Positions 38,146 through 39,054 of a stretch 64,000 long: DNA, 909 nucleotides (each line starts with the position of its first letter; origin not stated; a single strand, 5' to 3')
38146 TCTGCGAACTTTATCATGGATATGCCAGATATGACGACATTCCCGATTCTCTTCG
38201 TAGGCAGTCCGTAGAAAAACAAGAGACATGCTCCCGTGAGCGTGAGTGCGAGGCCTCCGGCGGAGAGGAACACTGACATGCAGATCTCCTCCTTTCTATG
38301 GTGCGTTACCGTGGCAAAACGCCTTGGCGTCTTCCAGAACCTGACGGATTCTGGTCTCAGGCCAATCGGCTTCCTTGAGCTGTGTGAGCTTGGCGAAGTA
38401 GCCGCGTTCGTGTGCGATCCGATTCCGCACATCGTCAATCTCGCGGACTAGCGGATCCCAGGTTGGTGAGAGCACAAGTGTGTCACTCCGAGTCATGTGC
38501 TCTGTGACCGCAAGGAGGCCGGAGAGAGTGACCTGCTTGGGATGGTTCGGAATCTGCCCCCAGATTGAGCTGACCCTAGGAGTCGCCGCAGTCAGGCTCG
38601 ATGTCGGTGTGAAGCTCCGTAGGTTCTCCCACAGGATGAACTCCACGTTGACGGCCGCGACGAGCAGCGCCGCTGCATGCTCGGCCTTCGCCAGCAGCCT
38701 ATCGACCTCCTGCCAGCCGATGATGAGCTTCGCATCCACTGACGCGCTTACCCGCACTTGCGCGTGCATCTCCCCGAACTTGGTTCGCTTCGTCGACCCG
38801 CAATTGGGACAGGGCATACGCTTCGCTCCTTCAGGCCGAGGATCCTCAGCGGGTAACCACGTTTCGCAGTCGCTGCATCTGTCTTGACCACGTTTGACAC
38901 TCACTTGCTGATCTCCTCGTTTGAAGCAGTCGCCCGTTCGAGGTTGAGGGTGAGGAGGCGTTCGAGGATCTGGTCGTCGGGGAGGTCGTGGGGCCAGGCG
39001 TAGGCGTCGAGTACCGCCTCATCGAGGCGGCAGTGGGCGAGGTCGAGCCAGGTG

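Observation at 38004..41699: MmeI-like Type IIL enzyme co-transcribed with a Zn-ribbon-HEPN protein and a 2TM mini-protein: possible composite R-M/abortive module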

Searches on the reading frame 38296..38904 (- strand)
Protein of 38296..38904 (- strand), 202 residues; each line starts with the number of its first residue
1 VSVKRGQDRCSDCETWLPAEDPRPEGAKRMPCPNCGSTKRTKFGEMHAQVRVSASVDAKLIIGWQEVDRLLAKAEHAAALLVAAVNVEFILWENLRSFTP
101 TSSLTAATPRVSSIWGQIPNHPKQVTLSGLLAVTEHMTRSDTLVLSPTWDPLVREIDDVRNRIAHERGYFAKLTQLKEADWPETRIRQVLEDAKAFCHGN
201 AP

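Call 3: search_protein_families(library=pfam, proteins=[window:38296-38904:-], max_evalue=0.01)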
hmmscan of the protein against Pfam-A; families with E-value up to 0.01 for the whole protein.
window:38296-38904:- (202 aa): 0 families

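Call 4: search_protein_families(library=padloc, proteins=[window:38296-38904:-], max_evalue=0.01)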
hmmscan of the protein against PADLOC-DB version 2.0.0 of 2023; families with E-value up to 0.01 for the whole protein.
window:38296-38904:- (202 aa): 0 families

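Call 6: search_protein_families(library=ncbifam, proteins=[window:38296-38904:-], max_evalue=1)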
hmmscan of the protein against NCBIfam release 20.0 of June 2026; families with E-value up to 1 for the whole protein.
window:38296-38904:- (202 aa): 2 families
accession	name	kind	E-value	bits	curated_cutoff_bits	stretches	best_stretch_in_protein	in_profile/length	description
NF041912.1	HVO_0758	equivalog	0.042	13.8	70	1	9-38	22-51/55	HVO_0758 family zinc finger protein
NF048018.1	IS256_N_4Cys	domain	0.59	10.8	27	1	32-44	2-14/31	transposase-like zinc-binding domain-containing protein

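Call 7: search_protein_families(library=pfam, proteins=[window:38296-38904:-], max_evalue=10)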
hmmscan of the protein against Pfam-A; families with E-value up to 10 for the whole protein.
window:38296-38904:- (202 aa): 10 families
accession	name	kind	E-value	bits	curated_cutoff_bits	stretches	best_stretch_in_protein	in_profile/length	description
PF08273.17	Zn_Ribbon_Prim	-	0.04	14.7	23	1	28-43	2-17/37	Zinc-binding domain of primase-helicase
PF08271.17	Zn_Ribbon_TF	-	0.065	13.2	29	1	30-41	1-11/43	TFIIB zinc-binding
PF19134.6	DUF5817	-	0.11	12.9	31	1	10-42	6-34/57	Domain of unknown function (DUF5817)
PF23137.1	HVO_0758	-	0.13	12.6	27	1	9-38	22-51/55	HVO_0758 mu-protein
PF23451.1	Zn_ribbon_PaaD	-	0.2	11.8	27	1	25-40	10-25/53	PaaD zinc beta ribbon domain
PF01155.25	HypA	-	0.35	11.4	28.9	1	5-39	68-96/112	Hydrogenase/urease nickel incorporation, metallochaperone, hypA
PF11781.13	Zn_ribbon_RRN7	-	0.37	10.9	27.1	1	28-40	3-13/32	Zinc-finger of RNA-polymerase I-specific TFIIB, Rrn7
PF12172.15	zf-ChsH2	-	0.59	10.4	23.2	0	29-38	25-34/37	ChsH2, rubredoxin-like zinc ribbon domain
PF09723.15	Zn_ribbon_8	-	0.64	10.5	34.4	1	9-39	7-36/41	Zinc ribbon domain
PF12760.12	Zn_ribbon_IS1595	-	0.75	10.3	25.4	1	30-41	19-30/46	Transposase zinc-ribbon domain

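Call 8: find_homologous_proteins(query=window:38296-38904:-, max_evalue=0.01)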
Query window:38296-38904:- (202 aa): 102 proteins with E <= 0.01 among 527 candidates.
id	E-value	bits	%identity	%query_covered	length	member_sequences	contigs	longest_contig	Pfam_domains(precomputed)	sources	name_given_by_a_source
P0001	5.3e-111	387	100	86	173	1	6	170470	-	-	-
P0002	1.1e-105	370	82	100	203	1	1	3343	-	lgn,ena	-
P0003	2.8e-89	316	69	100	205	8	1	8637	-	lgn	-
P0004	3.3e-88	313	68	100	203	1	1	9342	-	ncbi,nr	ncbi:MAG: hypothetical protein NT125_08510 [Candidatus Bipolaricaulota bacterium]|nr:hypothetical pr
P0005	7.6e-86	305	67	100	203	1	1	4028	-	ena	-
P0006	3.2e-85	303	68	100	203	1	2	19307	-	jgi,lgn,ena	-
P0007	5.1e-85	302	72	100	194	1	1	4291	-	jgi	-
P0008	2.7e-84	300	71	100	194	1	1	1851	-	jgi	jgi:hypothetical protein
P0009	3.9e-84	300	67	100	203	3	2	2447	-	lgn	-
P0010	4.3e-83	296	70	96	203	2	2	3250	PF14803.12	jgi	-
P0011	2.0e-82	294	67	100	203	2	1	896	-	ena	-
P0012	3.5e-80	287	70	100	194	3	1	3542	-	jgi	-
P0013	3.9e-79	283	64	100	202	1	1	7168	-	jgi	-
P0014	2.3e-78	281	63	100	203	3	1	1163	-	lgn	-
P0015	6.2e-78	279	66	100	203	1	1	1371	-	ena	-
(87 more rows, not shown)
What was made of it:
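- Checked: The public gene call for this protein starts at Met30 (173 aa, P0001, call 8).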

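Call 10: find_related_loci(query=A1, collection=genome_contigs, flank=8000)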
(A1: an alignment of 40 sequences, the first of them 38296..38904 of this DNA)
Query A1 (202 aa) in genome_contigs; peptide patterns used: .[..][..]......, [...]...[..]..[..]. (x = any residue, [..] = any of these).
170 stretches matched a pattern; 5 encode a relative of the query (tblastn E <= 1e-3); 5 distinct loci.
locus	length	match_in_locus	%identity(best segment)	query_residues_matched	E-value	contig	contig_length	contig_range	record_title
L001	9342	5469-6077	68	1-202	3e-89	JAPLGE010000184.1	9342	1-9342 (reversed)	MAG: Candidatus Bipolaricaulota bacterium isolate LacPavin_0920_SED5_MAG_66_17 LacPavin_0920_SED5_scaffold_2033367, whol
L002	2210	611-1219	66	1-202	1e-84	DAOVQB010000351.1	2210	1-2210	MAG TPA_asm: Candidatus Eisenbacteria bacterium isolate CSMAG_1564 CSMAG_1564_k141_2645736_length_2210_cov_28.0000, whol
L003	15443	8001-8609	60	1-202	2e-70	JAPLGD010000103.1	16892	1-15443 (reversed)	MAG: Candidatus Bipolaricaulota bacterium isolate LacPavin_0920_SED3_MAG_66_54 LacPavin_0920_SED3_scaffold_204439, whole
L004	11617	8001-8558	59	8-201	7e-68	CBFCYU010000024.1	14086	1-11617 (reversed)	MAG TPA_asm: uncultured bacterium isolate SRR26215683_binner13_Refined_57 genome assembly, contig: ERZ25073488.1569, who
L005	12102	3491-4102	52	1-202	8e-55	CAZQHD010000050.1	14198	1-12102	MAG TPA_asm: uncultured Thermotogae bacterium isolate SRP332253_co2_10 genome assembly, contig: NODE_4123_length_14198_c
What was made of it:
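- The pair occurs in MAGs labelled Bipolaricaulota, Eisenbacteria and Thermotogae (call 10), so it moves as a module.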

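Call 11: find_related_loci(query=A1, collection=metagenome_contigs, flank=8000)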
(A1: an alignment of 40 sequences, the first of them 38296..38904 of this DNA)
Query A1 (202 aa) in metagenome_contigs; peptide patterns used: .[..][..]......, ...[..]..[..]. (x = any residue, [..] = any of these).
345 stretches matched a pattern; 59 encode a relative of the query (tblastn E <= 1e-3); 58 distinct loci.
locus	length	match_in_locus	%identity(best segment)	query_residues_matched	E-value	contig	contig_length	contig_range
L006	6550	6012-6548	82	1-178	4e-90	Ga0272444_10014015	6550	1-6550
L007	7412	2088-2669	73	1-202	1e-86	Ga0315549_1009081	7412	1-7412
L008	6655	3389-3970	73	1-202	1e-86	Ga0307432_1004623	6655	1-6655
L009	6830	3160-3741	73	1-202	1e-86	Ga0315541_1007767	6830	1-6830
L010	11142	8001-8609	68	1-202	2e-83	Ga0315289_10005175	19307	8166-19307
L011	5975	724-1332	67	1-202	2e-83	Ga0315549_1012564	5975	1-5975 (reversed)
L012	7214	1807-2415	67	1-202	2e-83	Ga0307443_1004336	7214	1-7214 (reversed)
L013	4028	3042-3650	67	1-202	2e-82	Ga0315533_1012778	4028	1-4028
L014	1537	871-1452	70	10-202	1e-87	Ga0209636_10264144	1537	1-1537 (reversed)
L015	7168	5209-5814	64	1-202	4e-79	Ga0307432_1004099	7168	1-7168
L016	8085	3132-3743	62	1-202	9e-78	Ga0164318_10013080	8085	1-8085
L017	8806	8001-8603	60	1-200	5e-77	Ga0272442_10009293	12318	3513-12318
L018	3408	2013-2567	70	20-202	1e-75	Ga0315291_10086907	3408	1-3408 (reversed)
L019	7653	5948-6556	63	1-202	2e-74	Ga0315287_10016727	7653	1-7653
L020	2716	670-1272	59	3-202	4e-70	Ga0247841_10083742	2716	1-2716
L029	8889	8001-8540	58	8-195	1e-61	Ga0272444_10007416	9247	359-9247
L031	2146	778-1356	53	1-201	2e-59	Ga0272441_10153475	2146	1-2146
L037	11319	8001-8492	49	1-202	7e-54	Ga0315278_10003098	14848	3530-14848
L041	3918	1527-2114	51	4-201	5e-52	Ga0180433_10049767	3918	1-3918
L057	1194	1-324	58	96-202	1e-39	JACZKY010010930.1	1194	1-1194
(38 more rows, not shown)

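Call 17: search_solved_structures(query=A1, max_evalue=10, show_alignments=3)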
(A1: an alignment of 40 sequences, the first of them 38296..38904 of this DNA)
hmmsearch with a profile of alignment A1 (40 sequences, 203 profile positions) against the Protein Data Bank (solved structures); distinct sequences matched with E-value up to 10: 4.
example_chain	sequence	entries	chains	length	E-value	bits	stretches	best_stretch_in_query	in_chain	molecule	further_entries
3qqc_A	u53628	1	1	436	0.34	13.8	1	8-52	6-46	DNA-directed RNA polymerase subunit b, DNA-directed RNA polymerase subunit a', DNA-directe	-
5tue_A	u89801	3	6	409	0.34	13.8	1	140-190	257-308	Tetracycline destructase Tet(50)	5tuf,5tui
9o17_AZ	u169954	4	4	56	6.8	9.6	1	4-42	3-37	Putative zinc finger domain-containing protein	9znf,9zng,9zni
9eh1_I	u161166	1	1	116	8.5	9.2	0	9-43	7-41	DNA-directed RNA polymerase II subunit RPB9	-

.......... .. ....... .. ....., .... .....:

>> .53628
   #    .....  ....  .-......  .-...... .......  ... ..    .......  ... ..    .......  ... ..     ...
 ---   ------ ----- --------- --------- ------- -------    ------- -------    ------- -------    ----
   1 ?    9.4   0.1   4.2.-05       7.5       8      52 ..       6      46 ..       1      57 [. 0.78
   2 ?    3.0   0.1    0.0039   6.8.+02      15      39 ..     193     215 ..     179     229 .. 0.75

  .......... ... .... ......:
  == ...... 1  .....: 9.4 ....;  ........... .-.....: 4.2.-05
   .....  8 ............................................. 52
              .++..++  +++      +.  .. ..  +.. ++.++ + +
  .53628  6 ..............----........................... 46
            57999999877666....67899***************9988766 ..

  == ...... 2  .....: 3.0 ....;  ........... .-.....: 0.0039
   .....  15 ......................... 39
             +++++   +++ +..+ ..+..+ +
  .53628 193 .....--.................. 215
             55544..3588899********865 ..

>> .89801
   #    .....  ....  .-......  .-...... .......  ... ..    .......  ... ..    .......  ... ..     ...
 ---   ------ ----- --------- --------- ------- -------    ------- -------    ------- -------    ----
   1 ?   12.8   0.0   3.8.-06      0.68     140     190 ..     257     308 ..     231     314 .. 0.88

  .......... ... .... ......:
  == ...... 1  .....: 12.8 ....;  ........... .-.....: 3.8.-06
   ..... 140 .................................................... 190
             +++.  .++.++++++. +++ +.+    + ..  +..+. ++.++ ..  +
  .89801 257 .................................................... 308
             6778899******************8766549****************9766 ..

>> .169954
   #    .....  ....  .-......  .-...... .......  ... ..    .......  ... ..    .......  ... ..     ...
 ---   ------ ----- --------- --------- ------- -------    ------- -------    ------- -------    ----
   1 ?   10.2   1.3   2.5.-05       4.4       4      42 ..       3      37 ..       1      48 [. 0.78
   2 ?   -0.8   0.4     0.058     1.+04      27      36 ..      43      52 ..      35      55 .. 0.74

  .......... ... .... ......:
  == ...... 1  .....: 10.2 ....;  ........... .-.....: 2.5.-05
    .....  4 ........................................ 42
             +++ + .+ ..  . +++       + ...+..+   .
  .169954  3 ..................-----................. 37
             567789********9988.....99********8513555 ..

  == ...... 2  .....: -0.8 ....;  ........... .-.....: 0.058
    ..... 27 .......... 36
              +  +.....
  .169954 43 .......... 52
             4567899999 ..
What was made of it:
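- Tried and rejected: A PDB sequence-profile search with A1 gave nothing meaningful (call 17).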

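Call 20: search_protein_families(library=pfam, proteins=[L029:3327-7877:+, L031:2-778:+, L005:4123-4707:+, L003:8658-9248:+, L002:1281-1892:+, L001:6087-6653:+, L016:3766-4596:+, L037:8514-8888:+, L018:1029-1889:+, L014:2-844:+], max_evalue=0.01)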
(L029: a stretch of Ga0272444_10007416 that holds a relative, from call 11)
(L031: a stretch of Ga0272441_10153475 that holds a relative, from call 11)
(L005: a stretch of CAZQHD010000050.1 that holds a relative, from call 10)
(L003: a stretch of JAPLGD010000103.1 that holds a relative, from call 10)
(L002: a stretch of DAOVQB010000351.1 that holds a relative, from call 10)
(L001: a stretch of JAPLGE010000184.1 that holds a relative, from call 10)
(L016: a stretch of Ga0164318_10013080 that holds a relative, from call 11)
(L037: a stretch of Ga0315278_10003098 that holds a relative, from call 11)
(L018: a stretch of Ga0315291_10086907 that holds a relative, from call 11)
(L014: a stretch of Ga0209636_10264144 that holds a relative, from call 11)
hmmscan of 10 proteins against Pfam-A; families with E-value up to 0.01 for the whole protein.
L029:3327-7877:+ (1517 aa): 5 families
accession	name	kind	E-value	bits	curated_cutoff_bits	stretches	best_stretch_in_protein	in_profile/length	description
PF02985.28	HEAT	-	0.00052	20.5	23.5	0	1239-1263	3-27/31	HEAT repeat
PF05729.18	NACHT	-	0.00071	19.9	26.7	1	293-419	2-139/167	NACHT domain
PF25199.1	nSTAND_NTPase5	-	0.00074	19.8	34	1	267-374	14-110/145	Novel STAND NTPase 5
PF13191.12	AAA_16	-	0.0013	19.7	32.6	1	280-322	14-55/167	AAA ATPase domain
PF13513.12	HEAT_EZ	-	0.0096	16.9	27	0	1232-1260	24-52/55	HEAT-like repeat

L031:2-778:+ (259 aa): 0 families

L005:4123-4707:+ (195 aa): 0 families

L003:8658-9248:+ (197 aa): 0 families

L002:1281-1892:+ (204 aa): 2 families
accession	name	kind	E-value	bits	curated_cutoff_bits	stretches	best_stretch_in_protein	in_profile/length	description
PF04471.18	Mrr_cat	-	8.8e-05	23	21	1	39-130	19-106/115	Restriction endonuclease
PF11781.13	Zn_ribbon_RRN7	-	0.00051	20.1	27.1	0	170-187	6-23/32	Zinc-finger of RNA-polymerase I-specific TFIIB, Rrn7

L001:6087-6653:+ (189 aa): 0 families

L016:3766-4596:+ (277 aa): 1 family
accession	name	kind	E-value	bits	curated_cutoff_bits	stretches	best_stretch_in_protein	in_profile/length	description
PF00571.33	CBS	-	2.5e-07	31.3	24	0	44-77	20-53/57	CBS domain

L037:8514-8888:+ (125 aa): 0 families

L018:1029-1889:+ (287 aa): 1 family
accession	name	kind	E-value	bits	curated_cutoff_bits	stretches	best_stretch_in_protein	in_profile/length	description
PF17419.7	MauJ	-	3.5e-05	25.1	28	1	147-279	3-115/116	Methylamine utilization protein MauJ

L014:2-844:+ (281 aa): 0 families

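Call 23: predict_structure(alignment_id=A1)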
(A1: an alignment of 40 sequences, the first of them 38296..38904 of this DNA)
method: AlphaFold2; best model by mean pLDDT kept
length: 202 residues; sequences in the alignment: 40
mean_pLDDT: 86.9   pTM: 0.69
mean pLDDT of the five models: 86.9, 84.7, 84.4, 84.4, 82.4
residues with pLDDT >= 90: 129; 70-90: 49; 50-70: 10; < 50: 14
segments of 3 or more residues with pLDDT < 50: 1-3, 44-54
pLDDT, mean of each block of 10 residues (from residue 1): 66 85 74 87 45 53 93 98 97 93 90 94 92 96 94 98 97 97 98 96 80
secondary structure, 60 per line:
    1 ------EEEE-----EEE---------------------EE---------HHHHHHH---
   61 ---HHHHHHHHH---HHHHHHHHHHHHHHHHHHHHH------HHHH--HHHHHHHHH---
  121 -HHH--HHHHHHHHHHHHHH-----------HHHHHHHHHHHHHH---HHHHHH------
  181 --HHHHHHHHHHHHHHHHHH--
elements in order: E7-10 E16-18 H51-57 H64-72 H76-96 H103-106 H109-117 H127-140 H152-165 H169-174 H183-200
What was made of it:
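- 38296..38904 (-): Zn-ribbon-HEPN protein, 202 aa, from an unnamed family. The AF2 model has pLDDT 86.9, with a ribbon at 1-43 and a helical domain at 60-200 (call 23).
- On PrrC/EcoprrI-type system: The N-terminus is a ~45-aa zinc ribbon, and there is no NTPase hit (calls 3, 7, 23).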

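Call 25: fold_search(model_id=the predicted structure, library=pdb)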
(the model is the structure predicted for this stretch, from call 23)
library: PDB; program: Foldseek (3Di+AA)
matches with E <= 10: 128; with E <= 0.001: 0
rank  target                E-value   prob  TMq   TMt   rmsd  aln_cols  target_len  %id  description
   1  9bct_P                6.0e-01  0.97  0.17  0.55   3.2        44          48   27  Cryo-EM structure of Thermococcus kodakarensis FttA-dependent transcription pre-termination complex containing 44 nt R (released 2024-07-31)
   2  3c8g_A                7.0e-01  0.13  0.19  0.22  14.7       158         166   13  Crystal structure of a possible transciptional regulator YggD from Shigella flexneri 2a str. 2457T (released 2008-02-19)
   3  4iwb_A                1.7e+00  0.04  0.14  0.16  15.9       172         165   10  Novel Fold of FliC/FliS Fusion Protein (released 2013-12-11)
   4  6iv1_A                1.8e+00  0.07  0.19  0.15  19.9       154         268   19  Crystal structure of a bacterial Bestrophin homolog from Klebsiella pneumoniae with a mutation I180T (released 2019-11-13)
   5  7xp7_D                1.8e+00  0.04  0.16  0.10  20.8       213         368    9  Crystal Structure of the Flavoprotein ColB1 Catalyzing Assembly Line-Tethered Cysteine Dehydrogenation (released 2023-02-08)
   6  7xp7_C                2.5e+00  0.05  0.16  0.10  16.2       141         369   11  Crystal Structure of the Flavoprotein ColB1 Catalyzing Assembly Line-Tethered Cysteine Dehydrogenation (released 2023-02-08)
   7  4jkq                  2.8e+00  0.04  0.17  0.09  15.8       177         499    7  Crystal structure of the N-terminal region of the human ryanodine receptor 2 (released 2014-04-02)
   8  6az6_A                3.0e+00  0.03  0.14  0.14  16.0       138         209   12  Streptococcus agalactiae GntR (released 2017-12-20)
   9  7n85_S                3.1e+00  0.03  0.16  0.06  22.0       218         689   11  Inner ring spoke from the isolated yeast NPC (released 2022-01-26)
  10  6elu_D                3.3e+00  0.04  0.16  0.18  15.5       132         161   14  Structure of Serum Resistance Associated protein from T. b. rhodesiense (released 2018-01-24)
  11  9e6q_Ag               3.5e+00  0.57  0.14  0.50   2.4        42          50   19  Cryo-EM structure of the Pyrobaculum calidifontis 50S ribosomal subunit in complex with Dri (released 2024-11-20)
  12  7z0h_L                3.5e+00  0.51  0.16  0.53   8.1        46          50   15  Structure of yeast RNA Polymerase III-Ty1 integrase complex at 2.6 A (focus subunit AC40). (released 2023-04-05)
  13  2xtz_A                3.5e+00  0.02  0.14  0.10  14.3       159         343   12  Crystal structure of the G alpha protein AtGPA1 from Arabidopsis thaliana (released 2011-02-16)
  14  6skf_Bj               3.7e+00  0.60  0.14  0.51   3.1        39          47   23  Cryo-EM Structure of T. kodakarensis 70S ribosome (released 2020-07-29)
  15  9bj7_L                3.7e+00  0.04  0.16  0.20  11.9       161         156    9  Crystal structure of the N-terminal truncated AbiV (residues 24-201) (released 2025-08-13)
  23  9oij_B                4.1e+00  0.06  0.21  0.23  12.2       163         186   12  Structure of S. Typhimurium 14028 Gifsy-1 prophage HepS (released 2026-01-28)
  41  2hsb                  5.7e+00  0.23  0.38  0.56   5.5       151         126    9  Crystal structure of a hepn domain containing protein (af_0298) from archaeoglobus fulgidus at 1.95 A resolution (released 2006-08-15)
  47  1wol                  6.0e+00  0.04  0.19  0.28  16.0       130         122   12  Crystal Structure of ST0689, an archaeal HEPN homologue (released 2005-11-22)
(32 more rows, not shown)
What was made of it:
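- The best HEPN structures scored E 3.7-6 (call 25).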

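Call 26: search_protein_families(library=pfam, alignment_id=A1, max_evalue=10)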
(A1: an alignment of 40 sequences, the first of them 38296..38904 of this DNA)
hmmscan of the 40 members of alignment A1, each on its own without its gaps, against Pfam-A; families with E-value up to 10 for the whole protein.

A. member 1, window:38296-38904:- (202 aa): 10 families
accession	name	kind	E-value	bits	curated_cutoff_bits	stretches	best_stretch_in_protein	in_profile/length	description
PF08273.17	Zn_Ribbon_Prim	-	0.04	14.7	23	1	28-43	2-17/37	Zinc-binding domain of primase-helicase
PF08271.17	Zn_Ribbon_TF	-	0.065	13.2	29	1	30-41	1-11/43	TFIIB zinc-binding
PF19134.6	DUF5817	-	0.11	12.9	31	1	10-42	6-34/57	Domain of unknown function (DUF5817)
PF23137.1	HVO_0758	-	0.13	12.6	27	1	9-38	22-51/55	HVO_0758 mu-protein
PF23451.1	Zn_ribbon_PaaD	-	0.2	11.8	27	1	25-40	10-25/53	PaaD zinc beta ribbon domain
PF01155.25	HypA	-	0.35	11.4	28.9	1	5-39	68-96/112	Hydrogenase/urease nickel incorporation, metallochaperone, hypA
PF11781.13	Zn_ribbon_RRN7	-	0.37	10.9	27.1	1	28-40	3-13/32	Zinc-finger of RNA-polymerase I-specific TFIIB, Rrn7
PF12172.15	zf-ChsH2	-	0.59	10.4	23.2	0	29-38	25-34/37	ChsH2, rubredoxin-like zinc ribbon domain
PF09723.15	Zn_ribbon_8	-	0.64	10.5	34.4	1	9-39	7-36/41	Zinc ribbon domain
PF12760.12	Zn_ribbon_IS1595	-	0.75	10.3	25.4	1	30-41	19-30/46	Transposase zinc-ribbon domain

B. families by the number of members that match (of 40 scanned): 69 families (the first 25 are shown)
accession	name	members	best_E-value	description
PF12773.13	DZR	21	0.0091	Double zinc ribbon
PF09723.15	Zn_ribbon_8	18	0.00045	Zinc ribbon domain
PF13248.11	Zn_ribbon_3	17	0.0019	zinc-ribbon domain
PF19134.6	DUF5817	13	0.044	Domain of unknown function (DUF5817)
PF14803.11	Zn_ribbon_Nudix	12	0.0012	Nudix N-terminal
PF08271.17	Zn_Ribbon_TF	12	0.011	TFIIB zinc-binding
PF01155.25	HypA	11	0.11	Hydrogenase/urease nickel incorporation, metallochaperone, hypA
PF23165.1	zf-C2H2_FBX41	10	0.13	F-box only protein 41 C2H2 zinc finger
PF13240.11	Zn_Ribbon_1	9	0.063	zinc-ribbon domain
PF12172.15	zf-ChsH2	8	0.061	ChsH2, rubredoxin-like zinc ribbon domain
PF14690.11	Zn_ribbon_ISL3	7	0.04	zinc-finger of transposase IS204/IS1001/IS1096/IS1165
PF23548.1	Zn_ribbon_FGT1_2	6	0.0034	FORGETTER1 second zinc ribbon domain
PF23451.1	Zn_ribbon_PaaD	6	0.13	PaaD zinc beta ribbon domain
PF18731.6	HEPN_Swt1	5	0.038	Swt1-like HEPN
PF23458.2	DUF7130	5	0.4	Domain of unknown function (DUF7130)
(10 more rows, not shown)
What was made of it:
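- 38791..38877 (-): Zinc-ribbon segment, residues 10-38, with CxxC ... CPxCGS. Weak hits to many Zn-ribbon Pfam families (calls 7, 26).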

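Call 38: search_protein_representatives(alignment_id=A1)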
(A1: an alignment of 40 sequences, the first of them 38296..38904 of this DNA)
Query: 40 sequences, 203 profile positions. Proteins with E-value up to 0.001 (for the whole library): 76; up to 1e-10: 25; up to 1e-30: 16. The best 76 are listed.
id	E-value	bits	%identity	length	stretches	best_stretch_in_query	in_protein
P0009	5.4e-94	329.9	-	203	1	1-203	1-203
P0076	4.3e-65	235.6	-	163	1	43-203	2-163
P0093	1.6e-64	233.7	-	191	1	1-202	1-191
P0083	6.1e-56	205.7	-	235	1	1-162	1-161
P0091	9.1e-56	205.1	-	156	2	2-107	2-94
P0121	2.5e-53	197.1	-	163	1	39-203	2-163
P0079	2.1e-50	187.6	-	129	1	43-169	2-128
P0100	6.2e-49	182.8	-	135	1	1-142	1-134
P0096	2.9e-45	170.8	-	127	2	148-203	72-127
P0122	4.5e-37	144.1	-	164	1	55-202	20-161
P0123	2.1e-35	138.6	-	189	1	13-201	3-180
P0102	2.3e-34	135.2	-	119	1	1-98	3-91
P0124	3.1e-34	134.8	-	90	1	114-202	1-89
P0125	9.9e-33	129.9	-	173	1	36-201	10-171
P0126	2.8e-31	125.1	-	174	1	43-201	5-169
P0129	5.0e-26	108.0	-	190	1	10-201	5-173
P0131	2.9e-25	105.5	-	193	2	6-95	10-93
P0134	1.3e-17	80.5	-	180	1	42-200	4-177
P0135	6.8e-14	68.4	-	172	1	40-201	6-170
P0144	4.9e-08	49.3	-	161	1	37-198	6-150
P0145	1.0e-07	48.2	-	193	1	47-199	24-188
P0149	1.4e-06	44.5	-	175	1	62-200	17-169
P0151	4.5e-06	42.9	-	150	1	74-199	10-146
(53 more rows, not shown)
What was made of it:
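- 38296..38904 (-): The family has 102 clusters (call 8) and 76 representatives among 1.84 billion proteins (call 38).
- On HEPN superfamily: Transitively, the A1 profile finds P0135 (6.8e-14) and P0151 (4.5e-06) (call 38).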
